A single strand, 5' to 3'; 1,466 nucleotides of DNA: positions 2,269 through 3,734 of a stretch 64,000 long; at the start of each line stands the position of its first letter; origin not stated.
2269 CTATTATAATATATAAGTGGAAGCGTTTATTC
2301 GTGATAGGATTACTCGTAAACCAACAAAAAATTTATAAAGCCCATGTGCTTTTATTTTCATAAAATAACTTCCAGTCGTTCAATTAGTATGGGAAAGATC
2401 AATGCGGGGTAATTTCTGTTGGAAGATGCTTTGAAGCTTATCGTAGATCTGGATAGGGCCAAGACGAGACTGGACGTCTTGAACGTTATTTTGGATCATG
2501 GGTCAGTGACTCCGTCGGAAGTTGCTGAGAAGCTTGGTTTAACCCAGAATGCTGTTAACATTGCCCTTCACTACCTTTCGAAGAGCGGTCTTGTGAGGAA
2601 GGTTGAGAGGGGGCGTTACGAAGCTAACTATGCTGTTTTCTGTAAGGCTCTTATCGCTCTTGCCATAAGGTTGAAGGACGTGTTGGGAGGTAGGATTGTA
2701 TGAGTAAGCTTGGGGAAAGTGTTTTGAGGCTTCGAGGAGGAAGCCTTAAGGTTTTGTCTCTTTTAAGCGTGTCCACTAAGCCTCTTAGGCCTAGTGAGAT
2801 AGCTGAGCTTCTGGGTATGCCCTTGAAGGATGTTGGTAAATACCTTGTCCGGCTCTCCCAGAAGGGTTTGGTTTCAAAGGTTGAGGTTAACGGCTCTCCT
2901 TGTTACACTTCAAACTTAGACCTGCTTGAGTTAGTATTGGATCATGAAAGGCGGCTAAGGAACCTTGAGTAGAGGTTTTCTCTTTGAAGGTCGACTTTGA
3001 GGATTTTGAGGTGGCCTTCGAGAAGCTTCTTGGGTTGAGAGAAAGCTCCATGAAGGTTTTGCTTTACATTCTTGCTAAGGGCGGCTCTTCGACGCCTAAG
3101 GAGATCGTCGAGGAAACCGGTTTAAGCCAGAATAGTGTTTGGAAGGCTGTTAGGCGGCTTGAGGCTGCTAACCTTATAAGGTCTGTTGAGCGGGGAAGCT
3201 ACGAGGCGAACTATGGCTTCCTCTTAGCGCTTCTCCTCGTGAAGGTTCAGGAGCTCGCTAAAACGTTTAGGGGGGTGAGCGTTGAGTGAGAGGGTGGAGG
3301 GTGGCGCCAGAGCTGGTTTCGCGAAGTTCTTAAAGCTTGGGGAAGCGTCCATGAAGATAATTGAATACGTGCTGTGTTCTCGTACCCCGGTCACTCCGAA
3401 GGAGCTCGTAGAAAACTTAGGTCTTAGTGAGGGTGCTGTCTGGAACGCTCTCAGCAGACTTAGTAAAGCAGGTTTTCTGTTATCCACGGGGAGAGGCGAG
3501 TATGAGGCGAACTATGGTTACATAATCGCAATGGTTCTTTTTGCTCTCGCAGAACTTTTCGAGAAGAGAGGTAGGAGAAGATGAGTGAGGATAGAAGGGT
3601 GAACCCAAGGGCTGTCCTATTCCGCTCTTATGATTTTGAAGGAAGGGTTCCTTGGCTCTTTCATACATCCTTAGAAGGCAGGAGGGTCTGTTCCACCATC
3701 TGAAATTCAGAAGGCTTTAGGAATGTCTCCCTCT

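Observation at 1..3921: herA-nurA pair divergent from a coupled operon of five paralogous single-domain winged-helix genes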

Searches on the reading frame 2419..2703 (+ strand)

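Call 3: search_protein_families(library=pfam, proteins=[window:2419-2703:+], max_evalue=0.1)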
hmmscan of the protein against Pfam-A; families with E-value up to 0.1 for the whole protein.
window:2419-2703:+ (94 aa): 28 families (the best 25 are shown)
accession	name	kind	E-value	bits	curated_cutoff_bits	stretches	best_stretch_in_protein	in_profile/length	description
PF12802.13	MarR_2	-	2.6e-09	37.6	27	1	17-63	7-54/61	MarR family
PF13412.12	HTH_24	-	6.7e-07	29.2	21.9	1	15-59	3-47/48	Winged helix-turn-helix DNA-binding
PF01978.25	TrmB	-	3.2e-06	27.4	25.6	1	20-66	13-59/68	Sugar-specific transcriptional regulator TrmB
PF13338.12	AbiEi_4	-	3.2e-05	24.4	25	1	27-67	11-46/49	Transcriptional regulator, AbiEi antitoxin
PF14338.12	Mrr_N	-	3.7e-05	24.2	29.5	1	1-68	5-76/87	Mrr N-terminal domain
PF12840.13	HTH_20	-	7.1e-05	23.1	27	1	15-62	4-51/51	Helix-turn-helix domain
PF25213.1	HVO_A0261_N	-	0.00012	22.3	35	1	10-69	6-63/86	HVO_A0261 N-terminal domain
PF01047.28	MarR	-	0.00013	22.3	24.6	1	16-61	4-49/59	MarR family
PF25212.1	HVO_A0114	-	0.00021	21.5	27.6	1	16-67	23-74/84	HVO_A0114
PF14394.12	DUF4423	-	0.00039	20.7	30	1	29-70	36-77/165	Domain of unknown function (DUF4423)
PF09339.16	HTH_IclR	-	0.00052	20.2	22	1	18-62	6-51/52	IclR helix-turn-helix domain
PF08100.18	Dimerisation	-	0.00054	20.2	25.6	1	16-69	26-83/93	O-methyltransferase dimerisation domain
PF01022.26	HTH_5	-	0.00061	20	22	1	15-61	2-47/47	Bacterial regulatory protein, arsR family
PF02002.24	TFIIE_alpha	-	0.00074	19.8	22.9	1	15-61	13-59/105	TFIIE alpha subunit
PF19187.6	HTH_PafC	-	0.001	19.3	32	1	18-62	7-51/115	PafC helix-turn-helix domain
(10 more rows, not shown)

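Call 6: search_protein_families(library=padloc, proteins=[window:2419-2703:+], max_evalue=0.01)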
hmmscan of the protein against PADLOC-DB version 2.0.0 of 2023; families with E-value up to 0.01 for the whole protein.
window:2419-2703:+ (94 aa): 19 families
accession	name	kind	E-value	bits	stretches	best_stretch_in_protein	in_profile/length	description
PDLC01720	Csa3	-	5.2e-08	31.4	1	3-76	13-87/118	Csa3_1_CAS-I-II-III-IV-V-VI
PDLC03963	SoFic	-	6.1e-06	23.9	1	10-73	287-354/361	-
PDLC01858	CARF3--CARF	-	8.6e-06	23.8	1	7-70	139-198/204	-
PDLC01438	Csa3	-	1.5e-05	23.2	1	14-67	147-196/305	"CAS-I,CAS-II,CAS-III,CAS-IV,CAS-V,CAS-VI; associated_signaling"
PDLC01857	CARF3--CARF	-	2.3e-05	22.1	1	14-70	130-186/201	-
PDLC01866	CARF3--CARF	-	3.3e-05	21.9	1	15-68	139-192/207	-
PDLC01434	CasR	-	6e-05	21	1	12-66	125-178/191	"CAS-I,CAS-II,CAS-III,CAS-IV,CAS-V,CAS-VI; associated_signaling"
PDLC01850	CARF3--CARF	-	0.00017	19.5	1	14-66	144-196/209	-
PDLC01268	CasR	-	0.00023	19.2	1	13-69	122-176/179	"CAS-I,CAS-II,CAS-III,CAS-IV,CAS-V,CAS-VI; associated_signaling"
PDLC01875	CARF3--CARF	-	0.00026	18.8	1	18-75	149-205/219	-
PDLC01879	CARF3--CARF_TM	-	0.00076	17.2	1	12-69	153-209/222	-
PDLC02267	AbiEi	-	0.0019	15.7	1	18-69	7-60/252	AbiEi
PDLC01044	Csa3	-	0.0024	15.8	1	15-69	136-186/194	Type I-A associated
PDLC01863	CARF3--CARF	-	0.0039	15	1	9-63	113-166/182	-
PDLC01848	CARF3--CARF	-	0.004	14.8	1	11-63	133-183/197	-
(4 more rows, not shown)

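Call 7: search_protein_families(library=ncbifam, proteins=[window:2419-2703:+], max_evalue=0.01)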
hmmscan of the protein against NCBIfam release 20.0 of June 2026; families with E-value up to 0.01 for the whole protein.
window:2419-2703:+ (94 aa): 18 families
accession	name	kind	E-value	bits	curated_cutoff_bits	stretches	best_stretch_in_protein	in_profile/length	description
NF033788.1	HTH_metalloreg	subfamily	5.9e-08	32.4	55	1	15-66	11-62/77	metalloregulator ArsR/SmtB family transcription factor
NF047906.1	CdPbTransRegCmtR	equivalog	1.6e-06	28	150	1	15-78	21-82/104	Cd(II)/Pb(II)-sensing metalloregulatory transcriptional regulator CmtR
NF053606.1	Sta1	subfamily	2.2e-06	27.7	80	1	3-65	10-70/100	Sta1 family transcriptional regulator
NF040939.2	trans_reg_lrs14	equivalog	3.8e-05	23.7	90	1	3-63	11-70/103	Lrs14 family HTH-type transcriptional regulator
NF033789.1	repress_SdpR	subfamily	0.00027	20.8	100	1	15-76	8-71/79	autorepressor SdpR family transcription factor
NF041016.1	trans_reg_ArnR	equivalog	0.00028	20.4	400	1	5-68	12-75/269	HTH-type transcriptional activator ArnR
TIGR01884.1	cas_HTH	subfamily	0.00032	20.2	60.2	1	11-66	138-194/202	CRISPR-associated CARF protein Csa3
NF041413.1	ArsR_Rv2640c_fam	equivalog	0.00052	20.4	155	1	5-85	34-113/118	Rv2640c family ArsR-like transcriptional regulator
TIGR00373.1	TIGR00373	equivalog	0.00058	19.4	149.5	1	15-70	14-69/162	transcription factor E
NF050133.1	TransRegFabT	equivalog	0.0011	19.3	200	1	18-62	32-76/138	fatty acid biosynthesis transcriptional regulator FabT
NF053756.1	MreA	equivalog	0.0013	18.6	100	1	6-64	8-66/110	MreA family transcriptional regulator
NF004910.0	PRK06266.1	equivalog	0.0021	17.3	180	1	12-60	26-74/185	transcription initiation factor E subunit alpha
NF047392.1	TransRegTrmBHalo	equivalog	0.0051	15.8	500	1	20-60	25-65/349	HTH-type sugar sensing transcriptional regulator TrmB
TIGR02702.1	SufR_cyano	equivalog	0.0057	16.4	178.8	1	16-62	2-48/208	iron-sulfur cluster biosynthesis transcriptional regulator SufR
NF053660.1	ORF80_fam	equivalog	0.006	16.4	95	1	20-60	7-47/70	ORF80 family leucine zipper DNA-binding protein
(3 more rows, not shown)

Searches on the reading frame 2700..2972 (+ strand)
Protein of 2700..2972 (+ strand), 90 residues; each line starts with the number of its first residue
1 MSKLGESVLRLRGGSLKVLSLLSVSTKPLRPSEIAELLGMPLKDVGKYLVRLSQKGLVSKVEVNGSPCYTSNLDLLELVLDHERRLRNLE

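Call 3: search_protein_families(library=pfam, proteins=[window:2700-2972:+], max_evalue=0.1)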
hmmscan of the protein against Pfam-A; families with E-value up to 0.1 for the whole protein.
window:2700-2972:+ (90 aa): 14 families
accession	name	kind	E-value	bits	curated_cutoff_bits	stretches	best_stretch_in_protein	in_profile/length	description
PF09339.16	HTH_IclR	-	9.9e-06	25.7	22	1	16-60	6-50/52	IclR helix-turn-helix domain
PF01978.25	TrmB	-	5e-05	23.5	25.6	1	24-64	18-58/68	Sugar-specific transcriptional regulator TrmB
PF01022.26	HTH_5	-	0.00039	20.7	22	1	16-60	5-47/47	Bacterial regulatory protein, arsR family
PF12802.13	MarR_2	-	0.0016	19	27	1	18-63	10-55/61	MarR family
PF14394.12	DUF4423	-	0.0034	17.6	30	1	18-63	26-71/165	Domain of unknown function (DUF4423)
PF04703.18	FaeA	-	0.015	16.1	20.7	1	22-63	9-50/62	FaeA-like protein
PF13545.12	HTH_Crp_2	-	0.037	14.4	27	1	28-59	22-53/70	Crp-like helix-turn-helix domain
PF04539.22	Sigma70_r3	-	0.04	14.5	25.3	1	31-49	23-41/78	Sigma-70 region 3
PF02002.24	TFIIE_alpha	-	0.05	13.9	22.9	1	17-59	17-58/105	TFIIE alpha subunit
PF22979.2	HTH_69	-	0.059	13.7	27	1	29-62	27-60/69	Winged helix-turn-helix domain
PF08281.18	Sigma70_r4_2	-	0.068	13.3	25.7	1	32-51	30-49/54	Sigma-70, region 4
PF02082.26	Rrf2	-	0.073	13.7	30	1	16-60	9-55/132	Iron-dependent Transcriptional regulator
PF10007.15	DUF2250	-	0.075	13.6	24.4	1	28-62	22-56/93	Uncharacterized protein conserved in archaea (DUF2250)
PF24409.1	wHTH-PRTase_assc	-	0.076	13.5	27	0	21-60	3-43/83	wHTH-PRTase associated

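Call 6: search_protein_families(library=padloc, proteins=[window:2700-2972:+], max_evalue=0.01)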
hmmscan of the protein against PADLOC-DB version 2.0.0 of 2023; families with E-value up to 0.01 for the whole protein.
window:2700-2972:+ (90 aa): 6 families
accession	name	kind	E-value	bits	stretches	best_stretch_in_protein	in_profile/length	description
PDLC01434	CasR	-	0.00017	19.5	1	15-73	130-185/191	"CAS-I,CAS-II,CAS-III,CAS-IV,CAS-V,CAS-VI; associated_signaling"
PDLC01858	CARF3--CARF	-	0.00044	18.2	1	9-62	140-191/204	-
PDLC01438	Csa3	-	0.001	17.2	1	15-69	150-198/305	"CAS-I,CAS-II,CAS-III,CAS-IV,CAS-V,CAS-VI; associated_signaling"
PDLC01879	CARF3--CARF_TM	-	0.0017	16.1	1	16-69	159-207/222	-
PDLC01866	CARF3--CARF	-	0.0025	15.8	1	9-60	135-185/207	-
PDLC01044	Csa3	-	0.0077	14.1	1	14-61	137-180/194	Type I-A associated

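Call 7: search_protein_families(library=ncbifam, proteins=[window:2700-2972:+], max_evalue=0.01)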
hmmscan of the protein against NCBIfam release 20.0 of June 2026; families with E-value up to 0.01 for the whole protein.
window:2700-2972:+ (90 aa): 1 family
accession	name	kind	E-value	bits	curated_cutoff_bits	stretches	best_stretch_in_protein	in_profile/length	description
NF033788.1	HTH_metalloreg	subfamily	0.0011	18.8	55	1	16-61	14-58/77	metalloregulator ArsR/SmtB family transcription factor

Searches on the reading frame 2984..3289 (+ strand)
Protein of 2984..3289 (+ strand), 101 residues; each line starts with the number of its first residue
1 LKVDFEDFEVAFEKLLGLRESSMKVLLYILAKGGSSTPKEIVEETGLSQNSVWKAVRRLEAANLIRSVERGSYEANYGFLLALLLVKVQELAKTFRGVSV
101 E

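Call 3: search_protein_families(library=pfam, proteins=[window:2984-3289:+], max_evalue=0.1)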
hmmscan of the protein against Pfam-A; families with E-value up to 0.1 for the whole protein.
window:2984-3289:+ (101 aa): 26 families (the best 25 are shown)
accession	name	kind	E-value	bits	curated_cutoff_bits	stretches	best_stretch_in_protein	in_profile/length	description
PF13412.12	HTH_24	-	1.7e-08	34.3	21.9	1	20-66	3-48/48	Winged helix-turn-helix DNA-binding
PF01978.25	TrmB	-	4.1e-08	33.4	25.6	1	16-70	4-57/68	Sugar-specific transcriptional regulator TrmB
PF12802.13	MarR_2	-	5e-08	33.4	27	1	22-68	7-53/61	MarR family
PF16509.11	KORA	-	1.1e-05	26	26.7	1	6-63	4-58/84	TrfB plasmid transcriptional repressor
PF24034.1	DUF7343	-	4.8e-05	23.6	27.6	1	23-71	6-54/62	Domain of unknown function (DUF7343)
PF01047.28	MarR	-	0.00022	21.5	24.6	1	25-67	7-49/59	MarR family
PF12840.13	HTH_20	-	0.0009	19.6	27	1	22-68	6-51/51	Helix-turn-helix domain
PF08279.18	HTH_11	-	0.001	19.4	25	1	26-64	5-45/55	HTH domain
PF13404.12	HTH_AsnC-type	-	0.002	18.3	27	1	26-60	8-42/42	AsnC-type helix-turn-helix domain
PF14394.12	DUF4423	-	0.0039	17.4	30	1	32-76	33-77/165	Domain of unknown function (DUF4423)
PF00392.27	GntR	-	0.0039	17.3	27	1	39-71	28-60/64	Bacterial regulatory proteins, gntR family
PF01022.26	HTH_5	-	0.0041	17.4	22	1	26-66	7-46/47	Bacterial regulatory protein, arsR family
PF02082.26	Rrf2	-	0.0047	17.5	30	1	22-68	8-56/132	Iron-dependent Transcriptional regulator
PF21984.2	DnaD_N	-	0.0056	17.3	27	1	14-67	10-67/101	DnaD N-terminal domain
PF09339.16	HTH_IclR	-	0.0072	16.5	22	1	24-67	7-50/52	IclR helix-turn-helix domain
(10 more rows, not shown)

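Call 6: search_protein_families(library=padloc, proteins=[window:2984-3289:+], max_evalue=0.01)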
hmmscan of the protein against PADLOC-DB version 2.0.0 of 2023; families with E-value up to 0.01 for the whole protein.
window:2984-3289:+ (101 aa): 13 families
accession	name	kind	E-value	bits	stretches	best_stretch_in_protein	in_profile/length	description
PDLC01879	CARF3--CARF_TM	-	9.4e-06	23.4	1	16-77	152-211/222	-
PDLC01848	CARF3--CARF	-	1.3e-05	23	1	14-69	130-183/197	-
PDLC01268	CasR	-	0.00018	19.5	1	8-75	113-176/179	"CAS-I,CAS-II,CAS-III,CAS-IV,CAS-V,CAS-VI; associated_signaling"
PDLC01044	Csa3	-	0.00019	19.4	1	17-75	133-186/194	Type I-A associated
PDLC01434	CasR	-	0.0002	19.3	1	4-72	118-178/191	"CAS-I,CAS-II,CAS-III,CAS-IV,CAS-V,CAS-VI; associated_signaling"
PDLC01438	Csa3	-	0.00025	19.2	1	21-71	149-194/305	"CAS-I,CAS-II,CAS-III,CAS-IV,CAS-V,CAS-VI; associated_signaling"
PDLC01870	CARF3--CARF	-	0.00051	17.9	1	14-66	130-182/228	-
PDLC02267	AbiEi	-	0.0027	15.2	1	20-86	4-74/252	AbiEi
PDLC01875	CARF3--CARF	-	0.0029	15.4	1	18-72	144-197/219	-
PDLC03963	SoFic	-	0.0034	14.8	1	17-77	289-352/361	-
PDLC01858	CARF3--CARF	-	0.0045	14.9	1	14-75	139-197/204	-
PDLC04368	PDC-M05A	-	0.0053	14.6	1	21-74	14-71/201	-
PDLC01857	CARF3--CARF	-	0.0088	13.7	1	11-74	122-184/201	-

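Call 7: search_protein_families(library=ncbifam, proteins=[window:2984-3289:+], max_evalue=0.01)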
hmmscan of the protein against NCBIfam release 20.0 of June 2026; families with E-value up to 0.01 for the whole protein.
window:2984-3289:+ (101 aa): 8 families
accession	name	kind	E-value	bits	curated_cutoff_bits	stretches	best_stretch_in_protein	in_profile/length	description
NF053606.1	Sta1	subfamily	0.0001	22.4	80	1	13-68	13-67/100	Sta1 family transcriptional regulator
NF040939.2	trans_reg_lrs14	equivalog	0.00012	22.1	90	1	13-67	14-68/103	Lrs14 family HTH-type transcriptional regulator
TIGR01884.1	cas_HTH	subfamily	0.00017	21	60.2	1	14-71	136-193/202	CRISPR-associated CARF protein Csa3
NF033788.1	HTH_metalloreg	subfamily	0.00025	20.8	55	1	26-72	16-62/77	metalloregulator ArsR/SmtB family transcription factor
NF008848.0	PRK11886.1-3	equivalog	0.00071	18.7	362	1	23-67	3-49/319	bifunctional biotin--[acetyl-CoA-carboxylase] ligase/biotin operon repressor BirA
NF053756.1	MreA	equivalog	0.00084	19.1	100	1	17-71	14-67/110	MreA family transcriptional regulator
NF041016.1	trans_reg_ArnR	equivalog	0.0011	18.4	400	1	24-74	26-75/269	HTH-type transcriptional activator ArnR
NF008846.0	PRK11886.1-1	equivalog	0.0029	17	353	1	38-81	20-64/312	bifunctional biotin--[acetyl-CoA-carboxylase] ligase/biotin operon repressor BirA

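Call 9: search_solved_structures(query=window:2984-3289:+, max_evalue=1)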
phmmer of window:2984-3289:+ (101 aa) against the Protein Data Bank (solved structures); distinct sequences matched with E-value up to 1: 15.
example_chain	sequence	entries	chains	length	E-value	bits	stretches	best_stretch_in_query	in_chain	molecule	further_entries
2fna_A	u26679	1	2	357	0.03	17.9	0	3-65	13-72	Conserved hypothetical protein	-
2cyy_A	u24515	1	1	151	0.033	17.8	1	24-89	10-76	Putative HTH-type transcriptional regulator PH1519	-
1ri7_A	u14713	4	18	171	0.04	17.5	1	24-89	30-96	Putative transcriptional regulator | Putative HTH-type transcriptional regulator PH1519 | Uncharacterized HTH-type transcriptional regulator PH1519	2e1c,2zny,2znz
2w25_A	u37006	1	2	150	0.048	17.3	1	24-82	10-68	PROBABLE TRANSCRIPTIONAL REGULATORY PROTEIN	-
2vbw_A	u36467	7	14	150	0.068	16.8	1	24-82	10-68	TRANSCRIPTIONAL REGULATORY PROTEIN | PROBABLE TRANSCRIPTIONAL REGULATORY PROTEIN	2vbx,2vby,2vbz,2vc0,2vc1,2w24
2w29_A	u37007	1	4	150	0.069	16.8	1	24-82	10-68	PROBABLE TRANSCRIPTIONAL REGULATORY PROTEIN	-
2ivm_A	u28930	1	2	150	0.095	16.4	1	24-82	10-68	TRANSCRIPTIONAL REGULATORY PROTEIN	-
7mcd_A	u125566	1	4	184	0.11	16.1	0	3-31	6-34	AI-designed TIM-barrel F15C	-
9u9v_R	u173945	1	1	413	0.15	15.7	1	6-39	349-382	Beta-2 adrenergic receptor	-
2qz8_A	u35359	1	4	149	0.19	15.4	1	24-82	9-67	Probable transcriptional regulatory protein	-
1i1g_A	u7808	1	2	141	0.19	15.4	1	23-68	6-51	TRANSCRIPTIONAL REGULATOR LRPA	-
2lvs_A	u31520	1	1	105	0.38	14.4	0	37-74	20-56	Putative uncharacterized protein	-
4czd_A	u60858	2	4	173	0.42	14.3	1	23-89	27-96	PUTATIVE TRANSCRIPTIONAL REGULATOR, ASNC FAMILY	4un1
7ueb_E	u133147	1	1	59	0.6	13.8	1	25-70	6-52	PscE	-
5yi0_B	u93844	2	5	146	0.79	13.4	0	21-70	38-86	Zinc transport transcriptional regulator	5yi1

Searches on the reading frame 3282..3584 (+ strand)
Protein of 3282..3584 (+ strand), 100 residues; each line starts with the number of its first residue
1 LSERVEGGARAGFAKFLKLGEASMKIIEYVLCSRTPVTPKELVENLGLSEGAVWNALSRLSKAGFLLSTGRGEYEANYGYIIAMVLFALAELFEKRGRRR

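Call 3: search_protein_families(library=pfam, proteins=[window:3282-3584:+], max_evalue=0.1)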
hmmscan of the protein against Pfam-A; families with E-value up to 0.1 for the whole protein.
window:3282-3584:+ (100 aa): 13 families
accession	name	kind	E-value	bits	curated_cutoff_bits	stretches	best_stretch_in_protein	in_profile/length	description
PF08279.18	HTH_11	-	6.9e-07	29.5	25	1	25-72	4-51/55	HTH domain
PF07848.18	PaaX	-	3.7e-05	24.3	24.8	1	41-78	28-64/70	PaaX-like protein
PF13412.12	HTH_24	-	4.1e-05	23.5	21.9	1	37-65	18-46/48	Winged helix-turn-helix DNA-binding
PF22167.2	PH0730-like_N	-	0.00046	20.7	30.2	1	30-78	9-57/60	PH0730-like, N-terminal domain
PF01978.25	TrmB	-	0.0029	17.8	25.6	1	29-66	16-52/68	Sugar-specific transcriptional regulator TrmB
PF09339.16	HTH_IclR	-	0.003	17.7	22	1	24-66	6-48/52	IclR helix-turn-helix domain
PF12802.13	MarR_2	-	0.0035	17.9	27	1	34-66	16-50/61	MarR family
PF01022.26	HTH_5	-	0.0047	17.2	22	1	33-65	13-44/47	Bacterial regulatory protein, arsR family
PF16509.11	KORA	-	0.0099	16.5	26.7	1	15-62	11-56/84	TrfB plasmid transcriptional repressor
PF21476.4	PF0610-like_N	-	0.013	16.2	33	1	26-62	6-40/50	PF0610-like, N-terminal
PF01047.28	MarR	-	0.022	15.1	24.6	1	35-66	16-47/59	MarR family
PF01325.25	Fe_dep_repress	-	0.05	14.3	26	1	33-66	19-52/60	Iron dependent repressor, N-terminal DNA binding domain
PF00392.27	GntR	-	0.068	13.3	27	0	25-69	12-57/64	Bacterial regulatory proteins, gntR family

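Call 6: search_protein_families(library=padloc, proteins=[window:3282-3584:+], max_evalue=0.01)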
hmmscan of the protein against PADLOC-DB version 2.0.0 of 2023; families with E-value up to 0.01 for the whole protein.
window:3282-3584:+ (100 aa): 9 families
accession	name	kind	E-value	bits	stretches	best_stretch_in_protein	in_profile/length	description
PDLC01850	CARF3--CARF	-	5.5e-06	24.4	1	18-73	142-196/209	-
PDLC01044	Csa3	-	0.00015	19.7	1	16-78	131-189/194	Type I-A associated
PDLC01434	CasR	-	0.00088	17.2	1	16-73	124-178/191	"CAS-I,CAS-II,CAS-III,CAS-IV,CAS-V,CAS-VI; associated_signaling"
PDLC01268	CasR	-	0.0012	16.9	1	16-76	120-176/179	"CAS-I,CAS-II,CAS-III,CAS-IV,CAS-V,CAS-VI; associated_signaling"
PDLC01879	CARF3--CARF_TM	-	0.0014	16.4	1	17-77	152-210/222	-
PDLC01438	Csa3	-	0.0035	15.4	1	20-73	147-197/305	"CAS-I,CAS-II,CAS-III,CAS-IV,CAS-V,CAS-VI; associated_signaling"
PDLC01858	CARF3--CARF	-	0.0043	15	1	13-79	137-200/204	-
PDLC03963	SoFic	-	0.0074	13.7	1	23-81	292-355/361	-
PDLC01848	CARF3--CARF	-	0.0096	13.6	0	19-68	135-181/197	-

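Call 7: search_protein_families(library=ncbifam, proteins=[window:3282-3584:+], max_evalue=0.01)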
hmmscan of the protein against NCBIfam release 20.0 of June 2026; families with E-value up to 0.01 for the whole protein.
window:3282-3584:+ (100 aa): 3 families
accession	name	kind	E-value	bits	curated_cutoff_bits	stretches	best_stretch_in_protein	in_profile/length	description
NF040939.2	trans_reg_lrs14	equivalog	0.00058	19.9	90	1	17-66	17-66/103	Lrs14 family HTH-type transcriptional regulator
NF041413.1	ArsR_Rv2640c_fam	equivalog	0.0019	18.6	155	1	23-73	44-95/118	Rv2640c family ArsR-like transcriptional regulator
NF033788.1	HTH_metalloreg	subfamily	0.0076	16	55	0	29-72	18-61/77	metalloregulator ArsR/SmtB family transcription factor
